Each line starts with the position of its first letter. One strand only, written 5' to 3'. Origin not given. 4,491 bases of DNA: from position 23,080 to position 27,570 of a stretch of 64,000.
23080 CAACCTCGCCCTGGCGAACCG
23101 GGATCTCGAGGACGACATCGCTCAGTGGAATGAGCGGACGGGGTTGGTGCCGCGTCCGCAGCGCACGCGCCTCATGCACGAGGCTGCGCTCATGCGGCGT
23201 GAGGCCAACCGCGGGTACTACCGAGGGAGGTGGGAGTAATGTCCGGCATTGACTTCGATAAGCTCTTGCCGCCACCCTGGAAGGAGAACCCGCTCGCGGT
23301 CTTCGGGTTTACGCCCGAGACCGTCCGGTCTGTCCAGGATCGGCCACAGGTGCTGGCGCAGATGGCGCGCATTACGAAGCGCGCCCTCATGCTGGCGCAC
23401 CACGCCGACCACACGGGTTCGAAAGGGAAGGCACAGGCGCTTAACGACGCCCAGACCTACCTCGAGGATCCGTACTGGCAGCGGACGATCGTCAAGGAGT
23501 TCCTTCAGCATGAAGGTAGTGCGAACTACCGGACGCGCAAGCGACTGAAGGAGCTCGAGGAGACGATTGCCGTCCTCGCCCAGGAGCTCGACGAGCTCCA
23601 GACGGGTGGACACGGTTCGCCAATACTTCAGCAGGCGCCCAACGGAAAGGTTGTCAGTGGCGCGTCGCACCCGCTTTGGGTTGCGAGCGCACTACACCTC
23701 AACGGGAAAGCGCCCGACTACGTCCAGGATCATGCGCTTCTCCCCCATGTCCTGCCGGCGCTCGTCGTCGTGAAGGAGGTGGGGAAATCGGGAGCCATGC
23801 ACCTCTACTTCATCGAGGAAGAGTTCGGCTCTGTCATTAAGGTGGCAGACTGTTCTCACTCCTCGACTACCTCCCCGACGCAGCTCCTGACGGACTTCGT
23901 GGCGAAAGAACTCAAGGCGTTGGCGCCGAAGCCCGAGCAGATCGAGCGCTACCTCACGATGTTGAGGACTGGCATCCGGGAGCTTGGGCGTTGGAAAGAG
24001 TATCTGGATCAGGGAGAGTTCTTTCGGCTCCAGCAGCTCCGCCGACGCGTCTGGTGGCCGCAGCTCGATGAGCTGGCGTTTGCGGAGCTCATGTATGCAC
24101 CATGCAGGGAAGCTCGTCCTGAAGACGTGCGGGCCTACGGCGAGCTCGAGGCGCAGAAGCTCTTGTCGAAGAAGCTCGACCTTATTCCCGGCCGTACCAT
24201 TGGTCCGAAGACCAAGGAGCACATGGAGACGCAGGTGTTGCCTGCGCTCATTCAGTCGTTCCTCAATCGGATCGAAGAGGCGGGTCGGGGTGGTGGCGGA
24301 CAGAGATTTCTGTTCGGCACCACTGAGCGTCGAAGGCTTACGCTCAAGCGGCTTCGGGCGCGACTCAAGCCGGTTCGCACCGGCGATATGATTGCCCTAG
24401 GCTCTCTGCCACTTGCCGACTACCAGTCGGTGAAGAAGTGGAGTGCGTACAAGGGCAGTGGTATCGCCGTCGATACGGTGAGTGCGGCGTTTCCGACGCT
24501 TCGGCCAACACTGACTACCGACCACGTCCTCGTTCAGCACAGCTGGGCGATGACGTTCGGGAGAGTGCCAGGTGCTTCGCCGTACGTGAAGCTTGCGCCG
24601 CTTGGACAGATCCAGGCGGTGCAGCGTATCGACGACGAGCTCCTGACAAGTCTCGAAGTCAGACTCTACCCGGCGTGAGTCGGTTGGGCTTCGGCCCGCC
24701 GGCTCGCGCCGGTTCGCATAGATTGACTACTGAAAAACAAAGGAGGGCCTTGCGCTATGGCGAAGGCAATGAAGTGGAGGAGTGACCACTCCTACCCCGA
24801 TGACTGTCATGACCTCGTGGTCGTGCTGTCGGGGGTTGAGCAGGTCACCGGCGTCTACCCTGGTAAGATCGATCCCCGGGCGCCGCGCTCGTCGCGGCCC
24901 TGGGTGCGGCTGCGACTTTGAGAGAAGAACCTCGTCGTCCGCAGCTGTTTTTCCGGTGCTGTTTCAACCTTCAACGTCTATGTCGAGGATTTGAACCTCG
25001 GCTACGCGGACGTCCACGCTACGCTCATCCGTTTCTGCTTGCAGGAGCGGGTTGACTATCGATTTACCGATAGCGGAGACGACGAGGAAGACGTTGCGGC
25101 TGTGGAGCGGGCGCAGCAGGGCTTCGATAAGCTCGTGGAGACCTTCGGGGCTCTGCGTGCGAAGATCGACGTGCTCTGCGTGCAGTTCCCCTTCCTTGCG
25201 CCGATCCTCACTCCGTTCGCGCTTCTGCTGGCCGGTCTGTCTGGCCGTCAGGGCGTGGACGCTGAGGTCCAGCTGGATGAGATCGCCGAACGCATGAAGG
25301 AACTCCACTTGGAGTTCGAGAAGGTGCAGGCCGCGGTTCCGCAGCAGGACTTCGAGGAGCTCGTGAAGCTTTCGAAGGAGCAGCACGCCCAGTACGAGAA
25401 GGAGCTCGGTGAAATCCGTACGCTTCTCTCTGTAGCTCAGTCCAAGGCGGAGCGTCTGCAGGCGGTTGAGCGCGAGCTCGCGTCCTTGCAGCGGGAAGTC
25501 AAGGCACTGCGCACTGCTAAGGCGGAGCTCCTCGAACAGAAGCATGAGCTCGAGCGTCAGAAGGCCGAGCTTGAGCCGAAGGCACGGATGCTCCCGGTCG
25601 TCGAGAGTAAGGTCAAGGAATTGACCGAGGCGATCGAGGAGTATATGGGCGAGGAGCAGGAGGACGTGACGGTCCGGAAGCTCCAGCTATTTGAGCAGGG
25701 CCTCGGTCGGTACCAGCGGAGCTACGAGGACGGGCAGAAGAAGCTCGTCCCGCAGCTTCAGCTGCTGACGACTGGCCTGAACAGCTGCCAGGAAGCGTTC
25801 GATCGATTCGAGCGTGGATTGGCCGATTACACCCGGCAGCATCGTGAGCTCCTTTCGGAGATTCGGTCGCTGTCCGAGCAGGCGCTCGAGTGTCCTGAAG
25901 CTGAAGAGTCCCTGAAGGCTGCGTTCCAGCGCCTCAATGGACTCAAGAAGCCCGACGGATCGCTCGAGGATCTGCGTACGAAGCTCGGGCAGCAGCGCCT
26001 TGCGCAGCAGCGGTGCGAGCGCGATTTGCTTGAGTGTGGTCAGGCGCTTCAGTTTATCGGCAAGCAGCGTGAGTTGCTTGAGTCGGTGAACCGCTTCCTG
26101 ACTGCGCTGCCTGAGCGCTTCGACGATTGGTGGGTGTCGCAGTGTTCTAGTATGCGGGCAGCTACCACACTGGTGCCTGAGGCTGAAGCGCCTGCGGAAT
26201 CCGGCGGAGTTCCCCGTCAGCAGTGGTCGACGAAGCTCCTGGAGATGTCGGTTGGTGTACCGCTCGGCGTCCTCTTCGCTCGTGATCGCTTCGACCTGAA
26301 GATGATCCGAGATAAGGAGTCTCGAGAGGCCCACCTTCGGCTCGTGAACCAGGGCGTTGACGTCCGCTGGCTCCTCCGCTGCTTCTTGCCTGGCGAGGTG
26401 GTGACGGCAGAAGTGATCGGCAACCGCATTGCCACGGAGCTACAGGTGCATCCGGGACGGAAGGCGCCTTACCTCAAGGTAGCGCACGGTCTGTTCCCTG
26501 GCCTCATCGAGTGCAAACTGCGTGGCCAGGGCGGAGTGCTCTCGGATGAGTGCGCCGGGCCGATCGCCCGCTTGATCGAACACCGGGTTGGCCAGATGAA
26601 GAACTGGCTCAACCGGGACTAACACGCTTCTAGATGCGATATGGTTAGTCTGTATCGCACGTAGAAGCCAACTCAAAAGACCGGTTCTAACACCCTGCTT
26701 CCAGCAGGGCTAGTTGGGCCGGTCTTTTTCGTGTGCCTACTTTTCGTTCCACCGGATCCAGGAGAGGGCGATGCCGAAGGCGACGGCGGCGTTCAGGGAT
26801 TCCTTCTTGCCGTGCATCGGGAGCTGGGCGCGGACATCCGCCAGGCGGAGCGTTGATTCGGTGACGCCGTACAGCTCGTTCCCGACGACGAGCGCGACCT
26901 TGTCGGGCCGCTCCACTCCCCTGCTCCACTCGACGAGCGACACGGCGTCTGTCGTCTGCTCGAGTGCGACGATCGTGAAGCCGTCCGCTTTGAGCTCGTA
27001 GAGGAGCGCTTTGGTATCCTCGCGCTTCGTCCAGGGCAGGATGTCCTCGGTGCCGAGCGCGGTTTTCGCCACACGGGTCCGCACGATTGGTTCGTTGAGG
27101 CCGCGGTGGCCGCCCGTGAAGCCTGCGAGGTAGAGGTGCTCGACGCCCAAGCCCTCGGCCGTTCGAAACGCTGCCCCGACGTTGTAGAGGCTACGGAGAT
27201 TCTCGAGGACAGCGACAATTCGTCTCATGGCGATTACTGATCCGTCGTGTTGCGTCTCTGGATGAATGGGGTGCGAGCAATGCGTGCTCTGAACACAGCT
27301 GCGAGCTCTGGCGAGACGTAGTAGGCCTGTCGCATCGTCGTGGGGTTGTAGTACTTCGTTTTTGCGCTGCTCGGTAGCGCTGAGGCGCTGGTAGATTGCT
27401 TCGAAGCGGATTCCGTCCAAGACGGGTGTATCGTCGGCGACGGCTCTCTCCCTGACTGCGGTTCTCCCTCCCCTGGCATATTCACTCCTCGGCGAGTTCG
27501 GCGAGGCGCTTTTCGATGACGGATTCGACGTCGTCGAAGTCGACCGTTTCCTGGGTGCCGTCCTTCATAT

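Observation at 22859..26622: Putative SOS-controlled operon of three uncharacterised proteins, including a J-domain-like protein and a 540-aa coiled-coil protein.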

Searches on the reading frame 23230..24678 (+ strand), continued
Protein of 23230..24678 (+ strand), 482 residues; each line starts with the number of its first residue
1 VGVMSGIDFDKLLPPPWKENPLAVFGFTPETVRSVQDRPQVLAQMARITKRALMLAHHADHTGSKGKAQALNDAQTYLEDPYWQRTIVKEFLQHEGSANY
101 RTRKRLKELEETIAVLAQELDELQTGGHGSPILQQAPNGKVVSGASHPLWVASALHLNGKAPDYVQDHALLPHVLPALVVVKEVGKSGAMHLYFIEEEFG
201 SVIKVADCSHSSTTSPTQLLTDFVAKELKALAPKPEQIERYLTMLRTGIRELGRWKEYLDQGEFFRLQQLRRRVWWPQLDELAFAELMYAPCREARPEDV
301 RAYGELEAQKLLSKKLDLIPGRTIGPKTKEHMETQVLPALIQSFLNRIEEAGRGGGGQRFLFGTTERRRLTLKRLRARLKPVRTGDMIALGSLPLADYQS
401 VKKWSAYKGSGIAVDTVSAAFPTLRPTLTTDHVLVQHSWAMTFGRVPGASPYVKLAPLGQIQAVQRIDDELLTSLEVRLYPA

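Call 55: fold_search(model_id=the predicted structure, library=pdb)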
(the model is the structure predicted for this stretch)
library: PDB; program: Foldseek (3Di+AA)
matches with E <= 10: 112; with E <= 0.001: 0
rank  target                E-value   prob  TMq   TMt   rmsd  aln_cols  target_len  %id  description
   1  7tcd                  5.3e-01  0.15  0.13  0.14  13.8       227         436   13  LOV2-DARPIN fusion: D13 (released 2023-07-05)
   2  3ly9                  5.8e-01  0.11  0.11  0.14  18.4       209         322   15  Crystal structure of mutant D471N of the periplasmic domain of CadC (released 2011-02-09)
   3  8v8i_B                6.1e-01  0.06  0.08  0.15  27.5       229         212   14  PI3Ka H1047R co-crystal structure with inhibitor in cryptic pocket (compound 5). (released 2024-03-20)
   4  8tdu_D                7.9e-01  0.06  0.08  0.14  27.3       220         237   13  STX-478, a Mutant-Selective, Allosteric Inhibitor bound to PI3Kalpha (released 2023-09-06)
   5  8dcp_B                9.1e-01  0.04  0.07  0.11  25.5       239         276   13  PI 3-kinase alpha with nanobody 3-126 (released 2022-09-21)
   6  8sbj_B                1.1e+00  0.04  0.08  0.12  26.9       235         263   14  Co-structure Phosphatidylinositol 4,5-bisphosphate 3-kinase catalytic subunit alpha isoform complexed with brain penet (released 2023-07-19)
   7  4waf_B                1.2e+00  0.05  0.09  0.13  26.8       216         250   12  Crystal Structure of a novel tetrahydropyrazolo[1,5-a]pyrazine in an engineered PI3K alpha (released 2014-12-31)
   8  8tgd_B                1.2e+00  0.04  0.08  0.13  27.1       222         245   14  STX-478, a Mutant-Selective, Allosteric Inhibitor bound to H1047R PI3Kalpha (released 2023-09-06)
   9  9dvi_B                1.2e+00  0.06  0.08  0.11  17.9       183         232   15  Hetero-hexameric Hsp70-Hsp40-DafA complex (released 2025-10-22)
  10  5ihe_B                1.3e+00  0.03  0.05  0.06  13.9        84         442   14  D-family DNA polymerase - DP1 subunit (3'-5' proof-reading exonuclease) (released 2016-08-31)
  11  5uk8_B                1.4e+00  0.04  0.08  0.13  27.3       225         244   14  The co-structure of (R)-4-(6-(1-(cyclopropylsulfonyl)cyclopropyl)-2-(1H-indol-4-yl)pyrimidin-4-yl)-3-methylmorpholine  (released 2017-06-14)
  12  6d03_E                1.8e+00  0.02  0.08  0.08  39.5       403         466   11  Cryo-EM structure of a Plasmodium vivax invasion complex essential for entry into human reticulocytes; one molecule of (released 2018-06-20)
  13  3ly8                  2.0e+00  0.06  0.10  0.13  17.1       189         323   14  Crystal structure of mutant D471E of the periplasmic domain of CadC (released 2011-02-09)
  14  7nvr_l                2.0e+00  0.01  0.07  0.07  64.7       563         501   12  Human Mediator with RNA Polymerase II Pre-initiation complex (released 2021-05-05)
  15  5sxd_B                2.1e+00  0.04  0.08  0.13  26.1       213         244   13  Crystal Structure of PI3Kalpha in complex with fragment 22 (released 2017-02-15)
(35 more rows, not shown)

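Call 71: search_protein_families(library=ncbifam, proteins=[window:23239-24678:+, P0002, P0004, P0005], max_evalue=1)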
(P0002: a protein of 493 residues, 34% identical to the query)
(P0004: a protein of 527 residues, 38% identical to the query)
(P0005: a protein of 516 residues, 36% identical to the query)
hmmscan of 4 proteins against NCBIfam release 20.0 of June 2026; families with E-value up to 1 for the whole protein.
window:23239-24678:+ (479 aa): 2 families
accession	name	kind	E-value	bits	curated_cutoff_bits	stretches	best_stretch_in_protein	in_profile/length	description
NF033919.1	PA2779_fam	subfamily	0.034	14.3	40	1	81-126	49-95/123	PA2779 family protein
TIGR01426.2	MGT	subfamily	0.067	12.2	260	1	170-250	8-83/393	macrolide family glycosyltransferase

P0002 (493 aa): 0 families

P0004 (527 aa): 6 families
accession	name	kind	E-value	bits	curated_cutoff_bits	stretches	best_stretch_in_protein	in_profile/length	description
NF037946.1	terminal_TopJ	equivalog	0.0022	16.5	300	1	32-75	16-62/810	terminal organelle assembly protein TopJ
TIGR02349.1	DnaJ_bact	equivalog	0.0066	15.9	377.2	1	35-79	14-62/354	molecular chaperone DnaJ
TIGR03835.1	termin_org_DnaJ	equivalog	0.0087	14.5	512.25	1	30-75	11-59/871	terminal organelle assembly protein TopJ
NF010892.0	PRK14299.1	equivalog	0.01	15.1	392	1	35-79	18-65/291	chaperone protein DnaJ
NF009967.0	PRK13430.1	equivalog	0.024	13.9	200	1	223-287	148-212/271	F0F1 ATP synthase subunit delta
NF007590.0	PRK10227.1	equivalog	0.47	10.5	244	0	255-284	81-110/135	Cu(I)-responsive transcriptional regulator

P0005 (516 aa): 2 families
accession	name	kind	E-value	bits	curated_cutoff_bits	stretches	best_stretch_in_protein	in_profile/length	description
NF051853.1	TransRegUriRCory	equivalog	0.045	12.9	550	1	18-54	262-299/327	transcriptional regulator UriR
NF042959.1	IteA_antiphage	equivalog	0.061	12.5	510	1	37-143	237-337/367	anti-phage ATPase IteA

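Call 80: find_related_loci(query=window:23239-24678:+, collection=viral_contigs, flank=8000)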
Query window:23239-24678:+ (479 aa) in viral_contigs; peptide patterns used: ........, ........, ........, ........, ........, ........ (x = any residue, [..] = any of these).
4 stretches matched a pattern, but none encodes a relative of the query by tblastn (E <= 1e-3).

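Call 81: find_related_loci(query=P0004, collection=viral_contigs, flank=8000)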
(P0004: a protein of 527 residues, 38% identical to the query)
Query P0004 (527 aa) in viral_contigs; peptide patterns used: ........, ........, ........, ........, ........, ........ (x = any residue, [..] = any of these).
1 stretches matched a pattern, but none encodes a relative of the query by tblastn (E <= 1e-3).

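Call 82: search_dna_similar(query=window:23239-24678:+, collection=phages, mode=protein, max_evalue=0.01)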
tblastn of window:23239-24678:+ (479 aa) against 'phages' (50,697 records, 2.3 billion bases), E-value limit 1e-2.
No match.

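Call 83: search_dna_similar(query=window:23239-24678:+, collection=plasmids, mode=protein, max_evalue=0.01)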
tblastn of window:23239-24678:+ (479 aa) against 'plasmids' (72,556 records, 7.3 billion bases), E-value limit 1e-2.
No match.

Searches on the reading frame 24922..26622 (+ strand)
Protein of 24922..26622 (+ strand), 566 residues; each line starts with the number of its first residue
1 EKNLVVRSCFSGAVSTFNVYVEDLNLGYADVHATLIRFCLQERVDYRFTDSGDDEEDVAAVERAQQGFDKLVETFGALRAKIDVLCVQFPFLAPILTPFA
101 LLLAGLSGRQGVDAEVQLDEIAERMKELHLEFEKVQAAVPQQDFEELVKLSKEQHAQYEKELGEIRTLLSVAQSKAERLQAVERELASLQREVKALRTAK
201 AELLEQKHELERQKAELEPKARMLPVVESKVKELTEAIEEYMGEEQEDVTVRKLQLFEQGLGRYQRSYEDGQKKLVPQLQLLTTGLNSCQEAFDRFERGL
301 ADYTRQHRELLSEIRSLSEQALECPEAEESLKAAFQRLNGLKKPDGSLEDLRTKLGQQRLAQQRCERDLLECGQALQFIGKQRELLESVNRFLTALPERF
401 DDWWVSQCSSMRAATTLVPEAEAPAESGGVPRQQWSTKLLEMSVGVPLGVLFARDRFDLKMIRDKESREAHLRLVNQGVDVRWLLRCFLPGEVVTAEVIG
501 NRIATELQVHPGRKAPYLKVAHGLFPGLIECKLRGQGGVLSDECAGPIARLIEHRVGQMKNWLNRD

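Call 6: search_protein_families(library=pfam, proteins=[window:24991-26622:+], max_evalue=1)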
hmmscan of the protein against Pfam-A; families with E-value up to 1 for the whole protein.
window:24991-26622:+ (543 aa): 10 families
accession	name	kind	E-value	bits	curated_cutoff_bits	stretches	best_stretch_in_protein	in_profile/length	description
PF00435.27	Spectrin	-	0.014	16.3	29.9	0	119-188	8-75/105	Spectrin repeat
PF02382.20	RTX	-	0.019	15.1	26.8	1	33-178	68-212/311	N-terminal domain in RTX protein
PF06419.17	COG6_N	-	0.064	13.8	27.4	0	250-310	36-96/114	Conserved oligomeric complex COG6, N-terminal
PF19717.4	DUF6212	-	0.087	12.1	26.4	1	141-204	31-94/395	Family of unknown function (DUF6212)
PF10046.14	BLOC1_2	-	0.1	13.4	33.4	1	168-217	34-83/96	Biogenesis of lysosome-related organelles complex-1 subunit 2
PF08826.15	DMPK_coil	-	0.1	13.2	22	1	257-297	14-54/61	DMPK coiled coil domain like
PF11802.13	CENP-K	-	0.14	12.1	27.2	1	89-219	42-175/263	Centromere-associated protein K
PF04136.21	COG3_N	-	0.35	11.2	27.9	1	133-213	4-84/147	Conserved oligomeric Golgi complex subunit 3, N-terminal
PF00715.22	IL2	-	0.39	11.1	26.2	0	135-179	73-117/145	Interleukin 2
PF07303.18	Occludin_ELL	-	0.66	11.2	31.2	1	132-218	14-99/101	Occludin homology domain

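Call 7: search_protein_families(library=padloc, proteins=[window:24991-26622:+], max_evalue=1)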
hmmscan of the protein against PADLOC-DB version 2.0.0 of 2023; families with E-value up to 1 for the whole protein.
window:24991-26622:+ (543 aa): 20 families
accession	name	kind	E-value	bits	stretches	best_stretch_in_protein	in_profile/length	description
PDLC00551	JetC2|JetC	-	5.2e-05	19.3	2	126-365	744-984/1365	DUF3584 domain; MukB-like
PDLC00581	JetC3|JetC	-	0.0002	17.3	1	91-346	791-1028/1473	DUF3584 domain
PDLC00511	JetC1|JetC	-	0.00035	16.6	2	252-359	624-730/1108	DUF3584 domain; MukB-like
PDLC02730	PbeC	-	0.00079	16.3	1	93-235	390-530/651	PbeC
PDLC03859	LmuB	-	0.0064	13.7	1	61-195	374-476/611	-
PDLC04986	PDC-S28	-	0.0071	12.7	1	208-247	420-459/831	-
PDLC02747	PbeC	-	0.0098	12.8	1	147-300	366-517/632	PbeC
PDLC00519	JetC1|JetC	-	0.012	11.8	1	100-313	238-465/1097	DUF3584 domain; MukB-like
PDLC03865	LmuB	-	0.013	11.7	1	100-295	320-501/1007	-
PDLC04890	PDC-S06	-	0.017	11.7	1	108-285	269-451/732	-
PDLC03868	LmuB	-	0.024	10.9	1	154-345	514-688/1035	-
PDLC04886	PDC-S06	-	0.037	10.8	1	118-285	279-444/727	-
PDLC00583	JetC3|JetC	-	0.042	9.6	1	119-343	764-981/1471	DUF3584 domain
PDLC00006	DruC1|DruC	-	0.059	9.8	1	94-227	169-304/626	Unknown function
PDLC00512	JetC1|JetC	-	0.079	8.9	1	90-312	237-464/1123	DUF3584 domain; MukB-like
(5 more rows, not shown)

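Call 71: search_protein_families(library=ncbifam, proteins=[window:24922-26622:+], max_evalue=1)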
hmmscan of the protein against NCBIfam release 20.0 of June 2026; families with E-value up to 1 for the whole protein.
window:24922-26622:+ (566 aa): 19 families
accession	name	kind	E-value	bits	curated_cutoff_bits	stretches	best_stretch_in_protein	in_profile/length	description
TIGR02168.1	SMC_prok_B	equivalog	1.4e-05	23.1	567.35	1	120-384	210-473/1181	chromosome segregation protein SMC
NF003034.1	PRK03918.1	equivalog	4.7e-05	21.6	700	1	110-368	134-406/878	DNA double-strand break repair ATPase Rad50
TIGR02169.1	SMC_prok_A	equivalog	0.00028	18.7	729.4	1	118-390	698-975/1165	chromosome segregation protein SMC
NF045487.1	ASRP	equivalog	0.0055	15.4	300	2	115-213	382-475/593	archaea-specific SMC-related protein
NF002244.0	PRK01156.1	equivalog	0.028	12.5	847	0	117-227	347-458/895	DNA double-strand break repair ATPase Rad50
NF053563.1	Rkd4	equivalog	0.032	12.4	860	1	133-368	164-406/747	arcadin-4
NF041034.1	Rad50_Sulf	equivalog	0.034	12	1000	1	115-350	446-670/872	DNA double-strand break repair ATPase Rad50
NF047515.1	SpiroCoCo_C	equivalog_domain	0.07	12.3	125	1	155-360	37-230/313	SpiroCoCo family coiled-coil protein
TIGR04523.1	Mplasa_alph_rch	subfamily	0.11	10.4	270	1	173-321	366-640/745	helix-rich protein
TIGR00293.1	TIGR00293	equivalog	0.13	12.4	53.9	1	173-227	2-55/129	prefoldin subunit alpha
NF002565.0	PRK02195.1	equivalog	0.13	11.9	189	1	206-244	8-46/204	V-type ATP synthase subunit D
NF045780.1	TrlF_fam_ATP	equivalog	0.14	10.9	350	1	135-370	393-637/944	TrlF family AAA-like ATPase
NF008212.0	PRK10975.1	equivalog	0.28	10.9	219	1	114-202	22-103/232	dTDP-4-amino-4,6-dideoxy-D-galactose acyltransferase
NF047408.1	SA0632_fam_LP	equivalog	0.35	10.6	70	1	184-221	22-59/68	SA0632 family lipoprotein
NF004430.0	PRK05771.2-4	equivalog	0.39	9.2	670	1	175-251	85-159/646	V-type ATP synthase subunit I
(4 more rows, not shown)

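Call 75: predict_structure(protein=window:24922-26619:+)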
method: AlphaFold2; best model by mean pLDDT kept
length: 566 residues; sequences in the alignment: 1
mean_pLDDT: 49.5   pTM: 0.34
mean pLDDT of the five models: 49.5, 47.5, 45.3, 42.6, 41.9
residues with pLDDT >= 90: 0; 70-90: 75; 50-70: 185; < 50: 306
segments of 3 or more residues with pLDDT < 50: 1-53, 56-58, 63-65, 108-142, 146-148, 244-247, 382-566
pLDDT, mean of each block of 10 residues (from residue 1): 27 31 34 38 35 48 48 55 57 54 48 37 44 43 47 55 57 58 67 71 71 64 58 58 48 57 59 63 71 74 79 77 70 78 63 70 63 52 46 37 31 26 29 27 26 33 41 43 40 39 47 44 38 33 37 38 30
secondary structure, 60 per line:
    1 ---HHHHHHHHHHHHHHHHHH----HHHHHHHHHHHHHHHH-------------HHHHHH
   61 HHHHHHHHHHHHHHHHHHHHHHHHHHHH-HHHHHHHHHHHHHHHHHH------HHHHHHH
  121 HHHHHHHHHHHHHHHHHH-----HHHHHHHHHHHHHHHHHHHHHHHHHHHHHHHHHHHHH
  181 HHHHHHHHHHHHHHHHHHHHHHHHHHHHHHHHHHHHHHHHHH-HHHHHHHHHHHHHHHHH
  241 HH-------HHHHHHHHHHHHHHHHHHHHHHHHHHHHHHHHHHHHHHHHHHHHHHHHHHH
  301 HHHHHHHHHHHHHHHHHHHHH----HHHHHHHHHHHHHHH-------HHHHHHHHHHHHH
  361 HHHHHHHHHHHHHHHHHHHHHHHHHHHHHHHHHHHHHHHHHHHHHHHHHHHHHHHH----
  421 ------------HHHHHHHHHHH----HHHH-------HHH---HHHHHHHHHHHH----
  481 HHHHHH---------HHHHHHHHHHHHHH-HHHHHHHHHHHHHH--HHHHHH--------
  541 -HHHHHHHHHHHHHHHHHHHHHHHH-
elements in order: H4-21 H26-41 H55-88 H90-107 H114-138 H144-222 H224-242 H250-321 H326-340 H348-416 H433-443 H448-451 H465-476 H481-486 H496-509 H511-524 H527-532 H542-565

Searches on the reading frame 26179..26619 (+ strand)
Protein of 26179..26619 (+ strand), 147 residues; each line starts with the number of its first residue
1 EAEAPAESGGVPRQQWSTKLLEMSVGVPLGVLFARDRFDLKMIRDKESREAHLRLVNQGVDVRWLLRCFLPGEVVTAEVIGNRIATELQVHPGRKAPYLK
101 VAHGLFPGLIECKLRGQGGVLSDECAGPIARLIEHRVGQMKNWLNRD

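Call 61: search_solved_structures(query=window:26179-26619:+, max_evalue=10)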
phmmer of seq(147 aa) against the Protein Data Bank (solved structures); distinct sequences matched with E-value up to 10: 2.
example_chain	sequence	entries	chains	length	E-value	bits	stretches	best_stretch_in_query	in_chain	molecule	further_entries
6yi2_A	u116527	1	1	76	0.96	12.2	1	10-70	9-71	DNA helicase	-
7egs_B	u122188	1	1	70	1.2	11.9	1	11-70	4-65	DNA helicase II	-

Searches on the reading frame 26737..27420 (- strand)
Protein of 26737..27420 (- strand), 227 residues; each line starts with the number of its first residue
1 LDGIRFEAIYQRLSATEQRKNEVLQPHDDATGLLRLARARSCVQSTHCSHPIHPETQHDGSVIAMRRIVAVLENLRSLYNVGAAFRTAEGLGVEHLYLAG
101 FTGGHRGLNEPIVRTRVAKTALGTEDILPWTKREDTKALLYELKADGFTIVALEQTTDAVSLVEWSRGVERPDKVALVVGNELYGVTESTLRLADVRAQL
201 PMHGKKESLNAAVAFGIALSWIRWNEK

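Call 6: search_protein_families(library=pfam, proteins=[window:26737-27420:-], max_evalue=1)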
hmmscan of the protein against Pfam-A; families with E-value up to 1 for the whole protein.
window:26737-27420:- (227 aa): 2 families
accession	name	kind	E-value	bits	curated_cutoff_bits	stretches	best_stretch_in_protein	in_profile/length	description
PF00588.24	SpoU_methylase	-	2.7e-27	96.1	29.7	1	68-219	2-141/142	SpoU rRNA Methylase family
PF05788.18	Orbi_VP1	-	0.3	8.9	27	1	14-48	419-453/1302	Orbivirus RNA-dependent RNA polymerase (VP1)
